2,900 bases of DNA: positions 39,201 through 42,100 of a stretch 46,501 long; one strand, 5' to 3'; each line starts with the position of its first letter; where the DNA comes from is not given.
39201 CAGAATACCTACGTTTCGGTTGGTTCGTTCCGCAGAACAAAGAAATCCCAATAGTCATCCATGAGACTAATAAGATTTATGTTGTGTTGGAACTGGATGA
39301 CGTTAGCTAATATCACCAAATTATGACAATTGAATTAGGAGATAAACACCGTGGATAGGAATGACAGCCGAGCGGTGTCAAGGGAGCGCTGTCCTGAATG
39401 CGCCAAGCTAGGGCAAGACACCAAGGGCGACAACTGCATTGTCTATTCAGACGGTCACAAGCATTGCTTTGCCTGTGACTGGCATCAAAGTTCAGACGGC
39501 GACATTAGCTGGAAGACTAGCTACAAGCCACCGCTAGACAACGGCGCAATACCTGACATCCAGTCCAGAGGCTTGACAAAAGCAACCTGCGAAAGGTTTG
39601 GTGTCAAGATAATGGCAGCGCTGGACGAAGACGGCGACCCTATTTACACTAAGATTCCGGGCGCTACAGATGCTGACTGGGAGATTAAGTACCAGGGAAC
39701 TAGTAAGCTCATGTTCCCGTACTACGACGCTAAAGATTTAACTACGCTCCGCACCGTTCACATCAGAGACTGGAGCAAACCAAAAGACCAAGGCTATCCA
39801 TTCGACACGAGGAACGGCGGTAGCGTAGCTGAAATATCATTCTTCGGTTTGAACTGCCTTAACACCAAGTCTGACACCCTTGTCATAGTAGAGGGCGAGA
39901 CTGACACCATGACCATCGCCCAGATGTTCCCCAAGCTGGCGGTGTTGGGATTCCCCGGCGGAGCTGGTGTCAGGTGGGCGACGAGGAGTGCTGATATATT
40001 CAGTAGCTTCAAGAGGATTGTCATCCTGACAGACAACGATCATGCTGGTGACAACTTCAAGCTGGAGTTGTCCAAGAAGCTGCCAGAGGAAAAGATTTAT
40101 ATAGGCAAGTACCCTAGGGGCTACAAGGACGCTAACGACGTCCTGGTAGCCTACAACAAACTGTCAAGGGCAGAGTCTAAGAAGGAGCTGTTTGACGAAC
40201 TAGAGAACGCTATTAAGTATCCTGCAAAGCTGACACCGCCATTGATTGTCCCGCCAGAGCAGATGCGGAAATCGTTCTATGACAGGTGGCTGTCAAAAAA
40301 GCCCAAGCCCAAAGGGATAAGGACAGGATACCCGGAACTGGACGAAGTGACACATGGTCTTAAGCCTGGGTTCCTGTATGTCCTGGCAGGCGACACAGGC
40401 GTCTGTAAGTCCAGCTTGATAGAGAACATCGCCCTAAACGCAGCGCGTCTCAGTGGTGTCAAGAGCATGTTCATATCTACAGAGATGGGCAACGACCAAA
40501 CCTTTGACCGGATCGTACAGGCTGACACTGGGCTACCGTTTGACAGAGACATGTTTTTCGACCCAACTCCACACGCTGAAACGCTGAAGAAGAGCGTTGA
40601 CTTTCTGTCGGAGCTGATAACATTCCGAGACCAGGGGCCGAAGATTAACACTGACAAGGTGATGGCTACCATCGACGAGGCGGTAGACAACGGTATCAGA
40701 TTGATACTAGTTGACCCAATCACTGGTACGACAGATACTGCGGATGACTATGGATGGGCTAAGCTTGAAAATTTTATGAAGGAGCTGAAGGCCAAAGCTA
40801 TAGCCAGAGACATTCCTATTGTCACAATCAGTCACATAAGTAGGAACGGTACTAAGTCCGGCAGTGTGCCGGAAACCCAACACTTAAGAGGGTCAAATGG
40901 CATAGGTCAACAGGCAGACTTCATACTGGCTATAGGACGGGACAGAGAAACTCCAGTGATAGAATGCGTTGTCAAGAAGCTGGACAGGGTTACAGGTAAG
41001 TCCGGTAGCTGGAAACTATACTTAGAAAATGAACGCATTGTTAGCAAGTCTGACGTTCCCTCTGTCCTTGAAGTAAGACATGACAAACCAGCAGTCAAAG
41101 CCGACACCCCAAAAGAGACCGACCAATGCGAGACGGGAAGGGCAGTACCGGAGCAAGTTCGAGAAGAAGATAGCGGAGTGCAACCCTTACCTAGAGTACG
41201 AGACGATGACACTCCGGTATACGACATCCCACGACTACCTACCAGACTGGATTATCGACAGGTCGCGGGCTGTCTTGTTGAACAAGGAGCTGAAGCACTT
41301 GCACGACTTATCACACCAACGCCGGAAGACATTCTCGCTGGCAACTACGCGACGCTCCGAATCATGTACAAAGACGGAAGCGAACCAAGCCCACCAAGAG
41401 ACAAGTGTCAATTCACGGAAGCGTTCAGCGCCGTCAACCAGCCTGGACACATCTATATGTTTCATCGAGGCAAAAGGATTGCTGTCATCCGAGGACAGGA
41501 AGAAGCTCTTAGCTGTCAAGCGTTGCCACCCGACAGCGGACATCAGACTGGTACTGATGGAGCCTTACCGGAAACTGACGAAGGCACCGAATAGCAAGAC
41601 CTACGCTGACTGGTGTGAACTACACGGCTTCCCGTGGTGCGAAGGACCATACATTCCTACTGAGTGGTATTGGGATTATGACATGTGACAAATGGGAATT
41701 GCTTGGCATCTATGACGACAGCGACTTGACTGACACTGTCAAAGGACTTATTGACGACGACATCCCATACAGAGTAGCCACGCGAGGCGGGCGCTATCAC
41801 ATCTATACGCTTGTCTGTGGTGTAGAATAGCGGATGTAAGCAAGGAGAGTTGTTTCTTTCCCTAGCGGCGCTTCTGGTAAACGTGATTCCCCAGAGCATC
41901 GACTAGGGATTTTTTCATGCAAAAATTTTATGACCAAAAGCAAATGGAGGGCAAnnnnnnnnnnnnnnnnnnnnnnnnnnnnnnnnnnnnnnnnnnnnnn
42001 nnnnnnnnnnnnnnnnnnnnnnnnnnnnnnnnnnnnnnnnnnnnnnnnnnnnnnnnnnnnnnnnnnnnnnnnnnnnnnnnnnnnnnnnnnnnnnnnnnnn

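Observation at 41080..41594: The primase-helicase ORF stays open for about 515 nt through the endonuclease I gene in a second frame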

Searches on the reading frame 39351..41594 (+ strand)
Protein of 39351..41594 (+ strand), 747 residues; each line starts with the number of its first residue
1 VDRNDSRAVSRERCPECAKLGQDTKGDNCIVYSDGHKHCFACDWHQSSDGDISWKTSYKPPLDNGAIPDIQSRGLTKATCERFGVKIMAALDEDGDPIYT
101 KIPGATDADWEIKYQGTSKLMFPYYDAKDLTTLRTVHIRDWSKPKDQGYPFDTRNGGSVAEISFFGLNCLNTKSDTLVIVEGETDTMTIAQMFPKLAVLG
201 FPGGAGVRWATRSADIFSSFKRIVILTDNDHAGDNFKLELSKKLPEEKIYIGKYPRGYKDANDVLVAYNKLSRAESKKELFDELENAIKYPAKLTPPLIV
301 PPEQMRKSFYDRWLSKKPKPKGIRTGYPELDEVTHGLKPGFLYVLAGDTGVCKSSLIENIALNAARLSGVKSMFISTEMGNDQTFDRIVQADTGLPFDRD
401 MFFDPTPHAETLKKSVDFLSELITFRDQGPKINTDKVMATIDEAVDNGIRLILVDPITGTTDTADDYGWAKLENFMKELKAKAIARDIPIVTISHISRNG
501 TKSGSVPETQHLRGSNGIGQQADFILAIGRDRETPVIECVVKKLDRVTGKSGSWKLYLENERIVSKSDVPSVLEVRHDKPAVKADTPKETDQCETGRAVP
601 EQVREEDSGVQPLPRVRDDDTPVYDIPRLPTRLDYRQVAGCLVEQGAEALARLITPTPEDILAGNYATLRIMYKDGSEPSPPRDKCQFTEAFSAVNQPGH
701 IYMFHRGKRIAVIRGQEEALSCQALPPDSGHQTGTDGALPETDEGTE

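Call 3: search_protein_families(library=pfam, proteins=[window:39351-41594:+], max_evalue=1)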
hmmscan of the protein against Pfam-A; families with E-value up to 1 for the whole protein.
window:39351-41594:+ (747 aa): 8 families
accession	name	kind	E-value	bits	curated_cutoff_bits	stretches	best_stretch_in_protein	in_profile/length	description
PF03796.21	DnaB_C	-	8.5e-25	88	27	1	322-534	1-217/255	DnaB-like helicase C terminal domain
PF13155.12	Toprim_2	-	2.2e-09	38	22.1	1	178-265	1-88/88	Toprim-like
PF13481.12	AAA_25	-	3.5e-08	33.7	27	1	326-499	18-193/195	AAA domain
PF13362.12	Toprim_3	-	2.8e-05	24.9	27.2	1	177-266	2-90/95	Toprim domain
PF01751.28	Toprim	-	8.1e-05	23.2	23.1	1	176-245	1-85/96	Toprim domain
PF06745.19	ATPase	-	0.00022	21.1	26.6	1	323-482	1-154/231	KaiC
PF13662.12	Toprim_4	-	0.00038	21.1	25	1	176-248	2-78/85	Toprim domain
PF03193.22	RsgA_GTPase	-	0.12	12.7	30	1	330-363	97-129/174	RsgA GTPase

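Call 8: find_homologous_proteins(query=window:39351-41594:+)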
Query window:39351-41594:+ (747 aa): 11 proteins with E <= 0.001 among 8000 candidates.
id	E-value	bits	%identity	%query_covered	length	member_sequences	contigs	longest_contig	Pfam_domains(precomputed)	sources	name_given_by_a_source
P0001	0.0e+0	1736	100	100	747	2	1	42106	PF13155.13,PF03796.22,PF13481.13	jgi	-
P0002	3.4e-85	305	31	87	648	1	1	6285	PF06745.20,PF13155.13,PF03796.22,PF01751.29,PF13362.13,PF13481.13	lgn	-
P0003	4.2e-30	123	25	71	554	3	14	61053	PF13155.13,PF03796.22,PF21268.4,PF01751.29,PF13481.13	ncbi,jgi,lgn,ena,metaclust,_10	metaclust:\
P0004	1.8e-17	81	23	73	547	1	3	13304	PF13155.13,PF03796.22,PF13662.13,PF01751.29,PF13362.13,PF13481.13,PF20720.4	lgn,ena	-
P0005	2.4e-13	67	21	73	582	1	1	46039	PF13155.13,PF03796.22,PF13662.13,PF21268.4,PF01751.29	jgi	-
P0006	5.3e-12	63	25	74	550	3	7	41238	PF06745.20,PF13155.13,PF03796.22,PF13662.13,PF21268.4,PF13481.13,PF20720.4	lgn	-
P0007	3.5e-11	60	22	72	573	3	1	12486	PF06745.20,PF13155.13,PF03796.22,PF21268.4,PF13481.13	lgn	-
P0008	2.4e-7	47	31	28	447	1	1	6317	PF03796.22,PF00772.27,PF13481.13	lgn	-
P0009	2.5e-7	47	29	28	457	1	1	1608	PF06745.20,PF03796.22,PF00772.27,PF13481.13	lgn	-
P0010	2.4e-6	44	26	28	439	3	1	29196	PF06745.20,PF03796.22,PF00772.27,PF13481.13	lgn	-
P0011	1.3e-4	38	23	70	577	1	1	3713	PF13155.13,PF03796.22,PF13662.13,PF01751.29,PF13362.13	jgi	jgi:twinkle protein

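Call 10: find_encoding_contigs(protein=P0002, flank=10000)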
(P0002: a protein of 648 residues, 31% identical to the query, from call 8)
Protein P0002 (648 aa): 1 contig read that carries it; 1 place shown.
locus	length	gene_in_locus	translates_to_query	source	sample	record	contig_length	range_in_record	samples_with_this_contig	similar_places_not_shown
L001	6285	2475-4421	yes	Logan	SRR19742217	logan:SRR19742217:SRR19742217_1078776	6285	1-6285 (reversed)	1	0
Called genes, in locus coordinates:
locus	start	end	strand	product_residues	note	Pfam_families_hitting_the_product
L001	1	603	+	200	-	?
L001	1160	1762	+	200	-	-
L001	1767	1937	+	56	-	-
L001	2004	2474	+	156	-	-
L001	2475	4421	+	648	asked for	PF01751:Toprim (weak), PF13155:Toprim_2 (weak), PF13362:Toprim_3 (faint), PF13481:AAA_25 (weak), PF03796:DnaB_C, PF06745:ATPase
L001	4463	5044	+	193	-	PF13392:HNH_3 (weak)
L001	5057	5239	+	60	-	-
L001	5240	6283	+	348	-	?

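Call 11: find_encoding_contigs(protein=P0001, flank=10000)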
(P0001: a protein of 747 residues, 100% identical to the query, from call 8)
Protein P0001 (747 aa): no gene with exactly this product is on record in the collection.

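Call 22: list_cluster_members(proteins=[P0001])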
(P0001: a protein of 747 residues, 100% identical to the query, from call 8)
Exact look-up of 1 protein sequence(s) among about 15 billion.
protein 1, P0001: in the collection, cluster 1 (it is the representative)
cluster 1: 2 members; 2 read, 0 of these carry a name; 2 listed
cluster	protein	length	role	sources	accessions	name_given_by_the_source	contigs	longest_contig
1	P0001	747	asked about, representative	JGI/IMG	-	-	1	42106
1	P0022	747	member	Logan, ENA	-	-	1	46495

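Call 24: find_encoding_contigs(protein=P0022, flank=10000)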
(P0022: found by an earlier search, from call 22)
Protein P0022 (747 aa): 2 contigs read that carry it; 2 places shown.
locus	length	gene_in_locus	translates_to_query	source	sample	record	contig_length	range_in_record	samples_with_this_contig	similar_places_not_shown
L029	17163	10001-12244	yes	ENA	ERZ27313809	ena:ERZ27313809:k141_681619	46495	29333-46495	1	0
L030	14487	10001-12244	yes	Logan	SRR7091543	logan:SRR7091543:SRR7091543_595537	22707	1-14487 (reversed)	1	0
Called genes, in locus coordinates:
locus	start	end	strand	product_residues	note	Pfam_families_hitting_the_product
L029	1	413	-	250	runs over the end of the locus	-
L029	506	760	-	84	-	-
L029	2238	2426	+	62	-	-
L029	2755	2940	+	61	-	-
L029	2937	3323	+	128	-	PF03811:Zn_ribbon_InsA (faint)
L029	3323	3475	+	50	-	-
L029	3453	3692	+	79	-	-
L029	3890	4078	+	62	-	-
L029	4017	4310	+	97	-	-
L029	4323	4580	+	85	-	-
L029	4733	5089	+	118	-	-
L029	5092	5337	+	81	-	-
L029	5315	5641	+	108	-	-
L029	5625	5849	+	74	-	-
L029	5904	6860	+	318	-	-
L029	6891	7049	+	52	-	-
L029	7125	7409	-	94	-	-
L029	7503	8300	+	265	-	-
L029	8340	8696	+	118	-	-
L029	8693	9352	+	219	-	-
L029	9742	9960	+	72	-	-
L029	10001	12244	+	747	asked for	PF13155:Toprim_2, PF03796:DnaB_C, PF13481:AAA_25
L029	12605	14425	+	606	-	PF01612:DNA_pol_A_exo1 (weak), PF13482:RNase_H_2 (faint), PF00476:DNA_pol_A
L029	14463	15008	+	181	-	-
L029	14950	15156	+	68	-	-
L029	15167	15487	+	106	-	-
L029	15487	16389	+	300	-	-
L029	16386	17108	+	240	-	PF02511:Thy1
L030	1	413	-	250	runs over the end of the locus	-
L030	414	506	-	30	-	-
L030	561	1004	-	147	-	-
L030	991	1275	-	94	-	-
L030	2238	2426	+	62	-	-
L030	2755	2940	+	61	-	-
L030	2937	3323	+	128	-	PF03811:Zn_ribbon_InsA (faint)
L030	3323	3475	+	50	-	-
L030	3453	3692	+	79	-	-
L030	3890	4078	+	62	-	-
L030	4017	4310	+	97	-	-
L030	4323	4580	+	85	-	-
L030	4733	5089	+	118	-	-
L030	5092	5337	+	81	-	-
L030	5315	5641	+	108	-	-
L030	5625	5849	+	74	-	-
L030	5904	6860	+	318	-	-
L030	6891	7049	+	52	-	-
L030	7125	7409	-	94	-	-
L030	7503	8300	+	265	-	-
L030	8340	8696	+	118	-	-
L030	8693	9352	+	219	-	-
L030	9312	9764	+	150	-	-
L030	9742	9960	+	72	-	-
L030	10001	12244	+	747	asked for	PF13155:Toprim_2, PF03796:DnaB_C, PF13481:AAA_25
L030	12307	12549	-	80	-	-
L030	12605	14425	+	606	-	PF01612:DNA_pol_A_exo1 (weak), PF13482:RNase_H_2 (faint), PF00476:DNA_pol_A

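Call 76: search_dna_similar(query=window:39351-41591:+, collection=phages, mode=protein, max_rows=12)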
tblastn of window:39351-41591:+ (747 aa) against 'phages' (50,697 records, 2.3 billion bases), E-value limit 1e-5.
Records with a match: 1429; places in all: 1429; records where one place covers at least 80% of the query: 0.
Best place of each record, by identity: <60% 1429.
By first word of the organism name: Klebsiella 400; Escherichia 226; Pseudomonas 156; Yersinia 57; Acinetobacter 49; Salmonella 47; Erwinia 45; Gordonia 35; Synechococcus 30; Streptococcus 29; and 70 more.
By host as written in the record: - 254; Klebsiella pneumoniae 198; Escherichia coli 60; Yersinia pestis 38; Klebsiella pneumoniae 135080 29; Pseudomonas putida KT2440 and Paw85 23; Gordonia terrae 3612 23; Acinetobacter baumannii 21; and 408 more.
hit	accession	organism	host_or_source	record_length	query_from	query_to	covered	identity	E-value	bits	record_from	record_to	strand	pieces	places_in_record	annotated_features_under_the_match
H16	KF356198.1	Anabaena phage A-4L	Anabaena variabilis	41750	2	594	79%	31.8%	3e-71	259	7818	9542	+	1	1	DNA primase/helicase | endonuclease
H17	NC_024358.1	Anabaena phage A-4L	Anabaena variabilis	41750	2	594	79%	31.8%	3e-71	259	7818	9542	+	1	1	DNA primase/helicase | endonuclease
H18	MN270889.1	Ralstonia phage P-PSG-11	Ralstonia solanacearum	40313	4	589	78%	26.4%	1e-27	126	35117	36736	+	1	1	DNA primase/helicase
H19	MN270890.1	Ralstonia phage P-PSG-11-1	Ralstonia solanacearum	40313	4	589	78%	26.4%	1e-27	126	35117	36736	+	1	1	DNA primase/helicase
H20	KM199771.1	Mesorhizobium phage vB_MloP_Lo5R7ANS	Mesorhizobium loti R7ANS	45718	1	570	76%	26.1%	2e-26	122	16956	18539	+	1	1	DNA primase/helicase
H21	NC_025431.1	Mesorhizobium phage vB_MloP_Lo5R7ANS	Mesorhizobium loti R7ANS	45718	1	570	76%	26.1%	2e-26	122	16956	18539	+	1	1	DNA primase/helicase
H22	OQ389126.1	Ralstonia phage BOESR1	Ralstonia pseudosolanacearum (NCPPB ...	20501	3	562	75%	25.5%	1e-22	110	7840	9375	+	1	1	DNA primase/helicase | HNH endonuclease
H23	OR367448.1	Ralstonia phage BOESR1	Ralstonia pseudosolanacearum (NCPPB ...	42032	3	562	75%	25.5%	1e-22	110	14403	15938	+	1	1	DNA primase/helicase | HNH endonuclease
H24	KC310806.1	Synechococcus phage S-CBP2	Synechococcus sp. CB0208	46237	4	563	75%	25.2%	2e-24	116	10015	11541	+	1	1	primase/helicase | hypothetical protein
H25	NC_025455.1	Synechococcus phage S-CBP2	Synechococcus sp. CB0208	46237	4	563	75%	25.2%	2e-24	116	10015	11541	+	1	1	primase/helicase | hypothetical protein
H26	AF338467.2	Synechococcus phage P60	Synechococcus sp. WH7805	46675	2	585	78%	23.8%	1e-20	103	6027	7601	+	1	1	primase/helicase | hypothetical protein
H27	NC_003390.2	Synechococcus phage P60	Synechococcus sp. WH7805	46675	2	585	78%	23.8%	1e-20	103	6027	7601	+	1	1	primase/helicase | hypothetical protein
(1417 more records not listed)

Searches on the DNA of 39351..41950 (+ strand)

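Call 4: search_dna_similar(query=window:39351-41830:+, collection=phages, mode=distant, max_rows=30)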
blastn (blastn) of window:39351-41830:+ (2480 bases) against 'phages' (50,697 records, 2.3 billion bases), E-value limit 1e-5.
No match.

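Call 33: search_rna_families(source=window, start=40800, end=41950, threshold=evalue, max_evalue=1)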
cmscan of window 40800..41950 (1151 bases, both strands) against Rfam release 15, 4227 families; matches with E-value up to 1: 0.
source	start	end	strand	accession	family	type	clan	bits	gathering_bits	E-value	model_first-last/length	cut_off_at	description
